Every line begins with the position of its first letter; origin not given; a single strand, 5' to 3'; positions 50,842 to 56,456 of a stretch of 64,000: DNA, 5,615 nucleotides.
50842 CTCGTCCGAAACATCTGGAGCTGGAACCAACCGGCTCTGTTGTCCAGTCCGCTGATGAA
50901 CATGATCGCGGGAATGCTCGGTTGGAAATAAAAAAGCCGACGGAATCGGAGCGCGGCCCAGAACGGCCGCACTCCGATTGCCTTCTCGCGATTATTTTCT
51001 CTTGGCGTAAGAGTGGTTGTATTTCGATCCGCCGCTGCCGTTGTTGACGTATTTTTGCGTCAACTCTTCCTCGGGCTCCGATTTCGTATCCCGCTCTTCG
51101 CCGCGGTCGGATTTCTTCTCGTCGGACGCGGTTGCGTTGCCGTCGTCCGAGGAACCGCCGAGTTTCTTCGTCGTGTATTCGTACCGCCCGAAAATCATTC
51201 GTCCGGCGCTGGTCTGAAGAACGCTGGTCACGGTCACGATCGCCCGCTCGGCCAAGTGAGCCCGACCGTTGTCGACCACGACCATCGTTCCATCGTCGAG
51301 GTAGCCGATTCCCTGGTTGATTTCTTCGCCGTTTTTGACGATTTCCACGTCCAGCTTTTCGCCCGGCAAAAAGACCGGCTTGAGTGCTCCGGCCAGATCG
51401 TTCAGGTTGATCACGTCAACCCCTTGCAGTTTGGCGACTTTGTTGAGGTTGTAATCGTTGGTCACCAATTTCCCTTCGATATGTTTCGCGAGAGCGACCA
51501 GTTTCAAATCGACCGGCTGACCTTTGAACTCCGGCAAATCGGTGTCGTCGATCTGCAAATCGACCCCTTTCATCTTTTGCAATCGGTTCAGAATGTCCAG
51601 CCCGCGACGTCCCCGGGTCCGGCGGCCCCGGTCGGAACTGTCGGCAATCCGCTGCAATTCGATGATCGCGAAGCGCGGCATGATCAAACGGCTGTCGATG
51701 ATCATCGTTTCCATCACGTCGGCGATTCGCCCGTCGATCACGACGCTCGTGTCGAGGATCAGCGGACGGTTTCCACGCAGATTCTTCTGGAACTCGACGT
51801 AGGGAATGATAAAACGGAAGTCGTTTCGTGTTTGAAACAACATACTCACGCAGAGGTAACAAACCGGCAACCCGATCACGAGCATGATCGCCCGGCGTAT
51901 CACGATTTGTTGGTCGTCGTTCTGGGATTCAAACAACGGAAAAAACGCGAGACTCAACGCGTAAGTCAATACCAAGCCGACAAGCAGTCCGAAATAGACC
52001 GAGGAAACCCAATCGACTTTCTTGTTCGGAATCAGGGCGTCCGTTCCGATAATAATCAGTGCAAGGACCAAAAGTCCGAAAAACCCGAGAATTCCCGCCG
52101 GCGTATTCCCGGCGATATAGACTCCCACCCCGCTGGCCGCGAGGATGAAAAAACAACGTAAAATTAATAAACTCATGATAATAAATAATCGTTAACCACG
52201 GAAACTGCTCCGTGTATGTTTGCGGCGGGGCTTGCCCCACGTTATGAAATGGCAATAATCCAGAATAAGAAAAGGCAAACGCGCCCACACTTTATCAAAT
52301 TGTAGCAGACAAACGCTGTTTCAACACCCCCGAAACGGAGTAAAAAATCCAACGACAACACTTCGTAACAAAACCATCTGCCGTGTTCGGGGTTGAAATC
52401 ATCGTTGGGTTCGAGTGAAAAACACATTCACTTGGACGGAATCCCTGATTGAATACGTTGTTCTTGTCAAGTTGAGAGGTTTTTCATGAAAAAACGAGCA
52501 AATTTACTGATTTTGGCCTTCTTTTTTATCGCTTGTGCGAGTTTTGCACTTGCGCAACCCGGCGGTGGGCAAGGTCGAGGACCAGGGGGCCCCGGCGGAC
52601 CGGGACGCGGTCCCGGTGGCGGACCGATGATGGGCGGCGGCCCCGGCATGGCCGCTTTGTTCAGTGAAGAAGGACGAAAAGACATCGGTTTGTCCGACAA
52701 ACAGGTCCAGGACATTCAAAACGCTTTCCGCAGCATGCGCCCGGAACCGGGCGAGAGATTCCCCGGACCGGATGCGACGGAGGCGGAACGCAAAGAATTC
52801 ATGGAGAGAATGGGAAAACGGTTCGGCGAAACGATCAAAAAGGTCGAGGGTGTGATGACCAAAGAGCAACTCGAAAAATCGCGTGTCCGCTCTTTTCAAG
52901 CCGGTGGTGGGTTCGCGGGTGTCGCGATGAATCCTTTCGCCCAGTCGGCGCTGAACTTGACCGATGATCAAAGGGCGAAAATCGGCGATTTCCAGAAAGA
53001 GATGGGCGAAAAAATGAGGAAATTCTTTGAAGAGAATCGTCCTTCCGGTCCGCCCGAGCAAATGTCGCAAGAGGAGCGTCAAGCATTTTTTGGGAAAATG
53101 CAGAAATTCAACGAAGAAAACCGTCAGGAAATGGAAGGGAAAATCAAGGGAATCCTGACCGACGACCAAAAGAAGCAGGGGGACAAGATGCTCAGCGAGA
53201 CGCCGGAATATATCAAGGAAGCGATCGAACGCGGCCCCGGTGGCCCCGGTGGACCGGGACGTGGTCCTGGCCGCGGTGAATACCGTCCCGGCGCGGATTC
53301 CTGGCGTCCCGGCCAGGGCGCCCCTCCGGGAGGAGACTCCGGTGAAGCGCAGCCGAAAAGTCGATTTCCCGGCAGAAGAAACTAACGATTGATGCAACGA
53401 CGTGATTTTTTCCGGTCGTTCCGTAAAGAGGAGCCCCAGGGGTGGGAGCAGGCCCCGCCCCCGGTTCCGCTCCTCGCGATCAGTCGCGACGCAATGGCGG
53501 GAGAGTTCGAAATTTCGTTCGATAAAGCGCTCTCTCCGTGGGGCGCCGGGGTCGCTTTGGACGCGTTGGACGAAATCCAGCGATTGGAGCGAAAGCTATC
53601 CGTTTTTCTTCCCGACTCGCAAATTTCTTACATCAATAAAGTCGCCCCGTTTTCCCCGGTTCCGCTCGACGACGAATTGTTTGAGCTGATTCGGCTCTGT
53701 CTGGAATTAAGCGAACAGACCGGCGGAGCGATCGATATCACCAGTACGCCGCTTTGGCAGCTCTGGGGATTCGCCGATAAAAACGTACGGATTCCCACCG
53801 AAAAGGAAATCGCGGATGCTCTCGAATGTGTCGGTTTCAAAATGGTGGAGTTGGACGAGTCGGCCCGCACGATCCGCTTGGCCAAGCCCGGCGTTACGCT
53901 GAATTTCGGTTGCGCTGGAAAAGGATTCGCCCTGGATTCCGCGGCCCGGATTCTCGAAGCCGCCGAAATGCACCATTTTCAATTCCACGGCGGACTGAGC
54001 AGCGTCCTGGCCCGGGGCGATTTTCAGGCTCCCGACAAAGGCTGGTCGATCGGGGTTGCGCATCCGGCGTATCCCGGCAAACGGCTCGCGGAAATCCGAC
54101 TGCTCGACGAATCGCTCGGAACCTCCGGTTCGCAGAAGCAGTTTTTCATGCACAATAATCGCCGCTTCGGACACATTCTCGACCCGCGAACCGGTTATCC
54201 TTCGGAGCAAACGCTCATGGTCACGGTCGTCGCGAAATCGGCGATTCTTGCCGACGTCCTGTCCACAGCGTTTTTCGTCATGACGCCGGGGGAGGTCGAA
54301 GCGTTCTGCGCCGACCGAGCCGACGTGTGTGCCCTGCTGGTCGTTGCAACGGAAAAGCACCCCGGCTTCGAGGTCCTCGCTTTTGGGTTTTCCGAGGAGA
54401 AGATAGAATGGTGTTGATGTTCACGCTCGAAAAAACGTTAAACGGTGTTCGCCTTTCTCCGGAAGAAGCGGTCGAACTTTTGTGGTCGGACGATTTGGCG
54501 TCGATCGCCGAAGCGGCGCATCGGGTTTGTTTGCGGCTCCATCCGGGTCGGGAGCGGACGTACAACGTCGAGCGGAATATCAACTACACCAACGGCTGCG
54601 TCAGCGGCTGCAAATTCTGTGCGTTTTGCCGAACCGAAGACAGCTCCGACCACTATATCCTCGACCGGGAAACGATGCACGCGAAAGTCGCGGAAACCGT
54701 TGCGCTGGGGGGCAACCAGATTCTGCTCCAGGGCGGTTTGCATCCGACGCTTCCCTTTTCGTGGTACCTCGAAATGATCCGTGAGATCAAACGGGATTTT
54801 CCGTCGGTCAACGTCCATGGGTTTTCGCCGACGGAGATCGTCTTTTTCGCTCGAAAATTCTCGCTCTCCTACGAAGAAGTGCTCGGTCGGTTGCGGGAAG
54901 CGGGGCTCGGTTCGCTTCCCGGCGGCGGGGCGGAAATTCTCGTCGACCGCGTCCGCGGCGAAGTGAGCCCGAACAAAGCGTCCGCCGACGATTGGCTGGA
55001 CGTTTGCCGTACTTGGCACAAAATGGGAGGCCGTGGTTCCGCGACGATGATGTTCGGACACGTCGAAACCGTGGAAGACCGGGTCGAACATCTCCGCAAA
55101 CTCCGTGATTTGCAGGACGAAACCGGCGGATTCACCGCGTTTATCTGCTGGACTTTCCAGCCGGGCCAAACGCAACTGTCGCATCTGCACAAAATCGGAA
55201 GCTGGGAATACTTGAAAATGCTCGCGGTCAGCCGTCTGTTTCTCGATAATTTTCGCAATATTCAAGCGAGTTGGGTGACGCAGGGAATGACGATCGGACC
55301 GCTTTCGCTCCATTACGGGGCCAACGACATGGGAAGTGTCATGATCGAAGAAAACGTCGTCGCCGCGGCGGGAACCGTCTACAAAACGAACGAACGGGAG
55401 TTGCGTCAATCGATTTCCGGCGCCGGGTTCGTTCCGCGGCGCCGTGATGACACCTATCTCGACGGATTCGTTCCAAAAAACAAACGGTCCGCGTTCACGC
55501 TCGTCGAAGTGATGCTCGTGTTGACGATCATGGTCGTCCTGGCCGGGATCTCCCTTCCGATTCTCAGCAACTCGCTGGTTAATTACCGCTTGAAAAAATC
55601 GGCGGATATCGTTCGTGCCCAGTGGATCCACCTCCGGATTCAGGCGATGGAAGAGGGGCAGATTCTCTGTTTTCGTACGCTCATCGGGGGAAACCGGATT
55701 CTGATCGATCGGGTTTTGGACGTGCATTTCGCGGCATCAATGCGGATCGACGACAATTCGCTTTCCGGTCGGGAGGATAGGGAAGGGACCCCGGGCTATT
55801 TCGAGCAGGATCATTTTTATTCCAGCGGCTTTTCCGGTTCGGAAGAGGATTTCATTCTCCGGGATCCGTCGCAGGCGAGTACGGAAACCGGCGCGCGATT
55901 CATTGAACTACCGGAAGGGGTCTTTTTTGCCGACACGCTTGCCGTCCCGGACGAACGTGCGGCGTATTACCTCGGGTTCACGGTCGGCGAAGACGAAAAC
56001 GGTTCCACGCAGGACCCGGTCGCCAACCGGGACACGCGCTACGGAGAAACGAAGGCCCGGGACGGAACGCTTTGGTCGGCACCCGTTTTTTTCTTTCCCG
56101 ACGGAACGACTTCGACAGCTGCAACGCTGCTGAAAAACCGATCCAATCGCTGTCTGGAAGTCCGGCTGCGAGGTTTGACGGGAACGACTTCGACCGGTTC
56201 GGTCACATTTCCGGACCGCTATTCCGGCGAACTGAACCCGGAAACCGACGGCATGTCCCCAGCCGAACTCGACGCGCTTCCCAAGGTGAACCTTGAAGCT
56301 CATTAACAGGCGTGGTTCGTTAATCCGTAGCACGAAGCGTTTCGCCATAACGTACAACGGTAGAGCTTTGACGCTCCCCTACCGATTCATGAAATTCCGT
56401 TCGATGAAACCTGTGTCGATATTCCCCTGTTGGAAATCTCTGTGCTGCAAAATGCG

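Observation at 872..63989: Intergenic DNA is assembled from period-7 tandem arrays drawn from a small shared unit vocabulary (STRR-like), mostly as inverted pairs sitting on gene borders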

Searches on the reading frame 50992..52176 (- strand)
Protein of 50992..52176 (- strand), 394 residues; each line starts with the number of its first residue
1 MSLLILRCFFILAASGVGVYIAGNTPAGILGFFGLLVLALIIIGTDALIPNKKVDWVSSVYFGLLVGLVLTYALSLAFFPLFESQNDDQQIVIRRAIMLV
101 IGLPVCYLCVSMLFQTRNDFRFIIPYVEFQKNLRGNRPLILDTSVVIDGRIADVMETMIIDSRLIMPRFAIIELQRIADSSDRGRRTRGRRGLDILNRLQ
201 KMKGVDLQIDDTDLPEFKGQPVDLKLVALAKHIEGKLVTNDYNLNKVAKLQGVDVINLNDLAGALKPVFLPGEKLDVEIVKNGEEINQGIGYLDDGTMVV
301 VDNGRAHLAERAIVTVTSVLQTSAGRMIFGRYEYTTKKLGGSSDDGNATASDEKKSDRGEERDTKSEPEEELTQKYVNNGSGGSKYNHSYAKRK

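Call 65: search_protein_families(library=pfam, proteins=[window:50992-52176:-])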
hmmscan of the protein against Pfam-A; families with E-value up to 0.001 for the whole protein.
window:50992-52176:- (394 aa): 3 families
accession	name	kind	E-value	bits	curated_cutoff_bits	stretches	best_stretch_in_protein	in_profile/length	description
PF01850.27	PIN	-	2e-08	35.3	23.6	1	140-249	2-119/120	PIN domain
PF08745.17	PIN_5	-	0.00076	19.4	27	0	223-266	158-201/205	PINc domain ribonuclease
PF13638.12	PIN_4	-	0.00087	20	21.9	0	139-257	1-130/132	PIN domain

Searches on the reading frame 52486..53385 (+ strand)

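Call 66: search_protein_families(library=pfam, proteins=[window:52486-53385:+])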
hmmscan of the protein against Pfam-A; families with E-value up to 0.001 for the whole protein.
window:52486-53385:+ (299 aa): 1 family
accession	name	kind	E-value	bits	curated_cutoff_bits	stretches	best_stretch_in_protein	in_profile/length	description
PF07813.17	LTXXQ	-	9.6e-07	29.9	24.3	1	151-233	8-97/100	LTXXQ motif family protein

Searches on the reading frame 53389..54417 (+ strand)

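Call 66: search_protein_families(library=pfam, proteins=[window:53389-54417:+])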
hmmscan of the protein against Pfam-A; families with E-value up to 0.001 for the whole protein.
window:53389-54417:+ (342 aa): 1 family
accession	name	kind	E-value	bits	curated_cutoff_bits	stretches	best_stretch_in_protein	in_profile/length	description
PF02424.20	ApbE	-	4.2e-66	223.6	25.6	1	57-314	14-263/266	ApbE family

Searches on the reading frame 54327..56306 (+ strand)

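Call 66: search_protein_families(library=pfam, proteins=[window:54327-56306:+])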
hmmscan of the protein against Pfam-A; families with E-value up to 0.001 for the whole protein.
window:54327-56306:+ (659 aa): 3 families
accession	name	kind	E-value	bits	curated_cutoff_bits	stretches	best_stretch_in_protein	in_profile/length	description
PF19288.4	CofH_C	-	2.3e-35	121.6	27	1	268-378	3-117/125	CofH/MqnC C-terminal region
PF04055.27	Radical_SAM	-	4.3e-16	60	29.5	1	85-258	1-165/166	Radical SAM superfamily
PF07963.17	N_methyl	-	5.9e-06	26.1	21.2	1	385-409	2-26/27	Prokaryotic N-terminal methylation motif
